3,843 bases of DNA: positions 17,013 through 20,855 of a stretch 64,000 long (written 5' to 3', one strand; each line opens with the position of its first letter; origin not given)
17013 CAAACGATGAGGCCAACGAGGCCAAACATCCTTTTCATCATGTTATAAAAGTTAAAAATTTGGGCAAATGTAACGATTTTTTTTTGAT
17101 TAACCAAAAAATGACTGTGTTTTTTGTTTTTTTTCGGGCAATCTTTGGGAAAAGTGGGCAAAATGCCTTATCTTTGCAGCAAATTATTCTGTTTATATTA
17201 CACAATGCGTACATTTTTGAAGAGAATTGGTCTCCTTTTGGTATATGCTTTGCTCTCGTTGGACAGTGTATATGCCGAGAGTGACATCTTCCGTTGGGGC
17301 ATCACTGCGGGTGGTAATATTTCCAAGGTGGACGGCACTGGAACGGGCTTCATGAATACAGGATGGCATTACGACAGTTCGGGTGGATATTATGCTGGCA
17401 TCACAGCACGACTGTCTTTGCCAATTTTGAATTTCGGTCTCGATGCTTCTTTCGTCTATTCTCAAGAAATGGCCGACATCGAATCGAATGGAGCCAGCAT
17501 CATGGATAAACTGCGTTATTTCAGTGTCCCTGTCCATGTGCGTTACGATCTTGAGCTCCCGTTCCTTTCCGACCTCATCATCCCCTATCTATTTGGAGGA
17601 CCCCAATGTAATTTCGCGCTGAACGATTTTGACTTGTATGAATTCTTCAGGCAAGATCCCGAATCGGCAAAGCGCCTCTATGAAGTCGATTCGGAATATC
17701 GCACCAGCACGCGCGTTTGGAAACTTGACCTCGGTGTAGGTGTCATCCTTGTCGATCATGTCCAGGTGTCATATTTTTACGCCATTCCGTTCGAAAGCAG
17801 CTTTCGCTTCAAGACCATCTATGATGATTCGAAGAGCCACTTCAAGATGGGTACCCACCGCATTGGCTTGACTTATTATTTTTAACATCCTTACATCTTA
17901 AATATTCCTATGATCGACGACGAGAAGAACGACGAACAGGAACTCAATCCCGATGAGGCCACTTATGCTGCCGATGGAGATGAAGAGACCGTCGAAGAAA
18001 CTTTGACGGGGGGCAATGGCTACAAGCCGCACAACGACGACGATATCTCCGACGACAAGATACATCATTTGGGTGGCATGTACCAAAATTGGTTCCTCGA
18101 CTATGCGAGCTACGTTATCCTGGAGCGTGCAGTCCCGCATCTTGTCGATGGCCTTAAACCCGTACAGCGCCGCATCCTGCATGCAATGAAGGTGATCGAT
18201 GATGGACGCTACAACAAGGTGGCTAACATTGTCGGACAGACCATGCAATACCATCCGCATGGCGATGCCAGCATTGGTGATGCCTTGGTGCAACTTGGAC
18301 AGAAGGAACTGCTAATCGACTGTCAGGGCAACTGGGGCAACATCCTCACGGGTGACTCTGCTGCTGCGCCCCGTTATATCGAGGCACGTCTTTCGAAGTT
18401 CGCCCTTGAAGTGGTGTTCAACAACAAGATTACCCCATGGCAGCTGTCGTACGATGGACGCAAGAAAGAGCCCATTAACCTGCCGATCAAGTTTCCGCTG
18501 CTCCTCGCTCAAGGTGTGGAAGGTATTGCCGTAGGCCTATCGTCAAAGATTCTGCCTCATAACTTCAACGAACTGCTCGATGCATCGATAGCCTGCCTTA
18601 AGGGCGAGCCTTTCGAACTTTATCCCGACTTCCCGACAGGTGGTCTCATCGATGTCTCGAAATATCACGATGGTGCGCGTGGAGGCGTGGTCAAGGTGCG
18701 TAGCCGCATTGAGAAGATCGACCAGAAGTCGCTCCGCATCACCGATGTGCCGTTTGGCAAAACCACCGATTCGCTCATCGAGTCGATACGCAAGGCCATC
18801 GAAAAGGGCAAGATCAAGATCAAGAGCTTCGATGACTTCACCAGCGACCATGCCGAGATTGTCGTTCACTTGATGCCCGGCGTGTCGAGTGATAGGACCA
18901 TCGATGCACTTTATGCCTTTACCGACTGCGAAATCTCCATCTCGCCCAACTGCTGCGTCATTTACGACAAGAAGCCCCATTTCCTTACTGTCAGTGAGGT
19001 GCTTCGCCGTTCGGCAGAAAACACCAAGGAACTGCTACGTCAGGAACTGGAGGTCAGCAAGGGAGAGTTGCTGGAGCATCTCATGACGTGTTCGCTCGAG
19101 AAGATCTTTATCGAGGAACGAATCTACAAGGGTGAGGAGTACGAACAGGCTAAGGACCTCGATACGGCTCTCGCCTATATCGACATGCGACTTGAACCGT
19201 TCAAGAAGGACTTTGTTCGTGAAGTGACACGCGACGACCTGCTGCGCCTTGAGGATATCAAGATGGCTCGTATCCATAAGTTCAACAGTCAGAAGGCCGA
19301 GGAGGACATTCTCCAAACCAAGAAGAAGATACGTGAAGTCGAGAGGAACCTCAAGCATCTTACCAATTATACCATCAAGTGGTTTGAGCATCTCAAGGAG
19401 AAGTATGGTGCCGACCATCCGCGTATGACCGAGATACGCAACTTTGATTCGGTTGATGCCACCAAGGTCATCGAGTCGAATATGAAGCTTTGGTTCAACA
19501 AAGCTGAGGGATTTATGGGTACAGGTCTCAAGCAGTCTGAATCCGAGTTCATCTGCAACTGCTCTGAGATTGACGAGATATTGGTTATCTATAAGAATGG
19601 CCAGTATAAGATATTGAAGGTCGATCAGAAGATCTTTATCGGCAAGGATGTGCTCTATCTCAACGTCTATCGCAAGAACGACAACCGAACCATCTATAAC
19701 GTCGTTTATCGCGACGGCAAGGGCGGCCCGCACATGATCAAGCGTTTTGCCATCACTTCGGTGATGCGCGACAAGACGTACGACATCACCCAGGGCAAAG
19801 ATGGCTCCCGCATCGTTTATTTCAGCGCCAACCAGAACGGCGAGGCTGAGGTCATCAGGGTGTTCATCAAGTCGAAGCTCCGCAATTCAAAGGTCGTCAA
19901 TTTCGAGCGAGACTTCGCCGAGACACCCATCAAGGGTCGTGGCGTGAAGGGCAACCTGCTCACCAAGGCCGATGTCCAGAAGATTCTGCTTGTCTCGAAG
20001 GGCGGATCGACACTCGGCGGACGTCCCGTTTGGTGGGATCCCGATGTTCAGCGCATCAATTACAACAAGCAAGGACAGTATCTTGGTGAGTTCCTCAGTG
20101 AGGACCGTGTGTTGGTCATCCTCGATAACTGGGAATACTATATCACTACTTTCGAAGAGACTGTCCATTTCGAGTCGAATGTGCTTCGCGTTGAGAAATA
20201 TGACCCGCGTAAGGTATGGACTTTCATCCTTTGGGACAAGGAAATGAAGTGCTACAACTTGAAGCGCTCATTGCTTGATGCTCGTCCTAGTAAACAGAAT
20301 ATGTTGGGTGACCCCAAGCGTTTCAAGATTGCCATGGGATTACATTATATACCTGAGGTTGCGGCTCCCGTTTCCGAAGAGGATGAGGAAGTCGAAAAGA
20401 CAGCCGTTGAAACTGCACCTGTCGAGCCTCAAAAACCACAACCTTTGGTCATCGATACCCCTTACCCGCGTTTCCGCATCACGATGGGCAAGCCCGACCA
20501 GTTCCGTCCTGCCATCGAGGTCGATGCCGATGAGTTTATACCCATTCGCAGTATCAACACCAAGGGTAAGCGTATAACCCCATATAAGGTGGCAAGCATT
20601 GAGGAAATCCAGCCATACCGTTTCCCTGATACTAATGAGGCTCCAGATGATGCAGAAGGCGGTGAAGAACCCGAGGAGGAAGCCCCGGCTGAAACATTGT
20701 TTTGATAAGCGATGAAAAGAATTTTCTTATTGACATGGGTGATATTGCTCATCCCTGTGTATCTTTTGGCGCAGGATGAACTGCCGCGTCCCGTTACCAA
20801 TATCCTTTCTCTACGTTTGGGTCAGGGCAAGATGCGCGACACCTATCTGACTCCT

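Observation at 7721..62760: Dispersed family of 9-bp-periodic C-rich repeats (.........)n found in intergenic spacers and, in frame, inside unrelated genes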

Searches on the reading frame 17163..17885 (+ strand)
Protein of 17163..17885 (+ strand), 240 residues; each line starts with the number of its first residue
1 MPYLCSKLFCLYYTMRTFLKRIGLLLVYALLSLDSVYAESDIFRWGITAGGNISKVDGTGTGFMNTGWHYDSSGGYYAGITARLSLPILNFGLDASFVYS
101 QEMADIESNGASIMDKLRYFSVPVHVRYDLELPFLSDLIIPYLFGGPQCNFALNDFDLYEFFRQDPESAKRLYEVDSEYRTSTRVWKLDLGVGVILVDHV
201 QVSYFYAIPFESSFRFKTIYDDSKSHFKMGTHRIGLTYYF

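Call 55: search_protein_families(library=pfam, proteins=[window:17163-17885:+], max_evalue=0.00001)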
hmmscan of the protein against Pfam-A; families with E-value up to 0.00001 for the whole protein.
window:17163-17885:+ (240 aa): 2 families
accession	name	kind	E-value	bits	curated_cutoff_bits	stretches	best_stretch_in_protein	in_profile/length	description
PF13505.12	OMP_b-brl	-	1.4e-09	38.8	28.7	1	25-240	3-175/175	Outer membrane protein beta-barrel domain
PF13568.12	OMP_b-brl_2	-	5.1e-07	30.4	27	1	43-211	9-171/175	Outer membrane protein beta-barrel domain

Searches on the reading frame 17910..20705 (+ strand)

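Call 55: search_protein_families(library=pfam, proteins=[window:17910-20705:+], max_evalue=0.00001)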
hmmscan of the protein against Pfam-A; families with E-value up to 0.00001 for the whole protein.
window:17910-20705:+ (931 aa): 1 family
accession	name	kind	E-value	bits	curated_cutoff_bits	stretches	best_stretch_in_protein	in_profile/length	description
PF00521.26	DNA_topoisoIV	-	1e-105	354.5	31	1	73-491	1-430/432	DNA gyrase/topoisomerase IV, subunit A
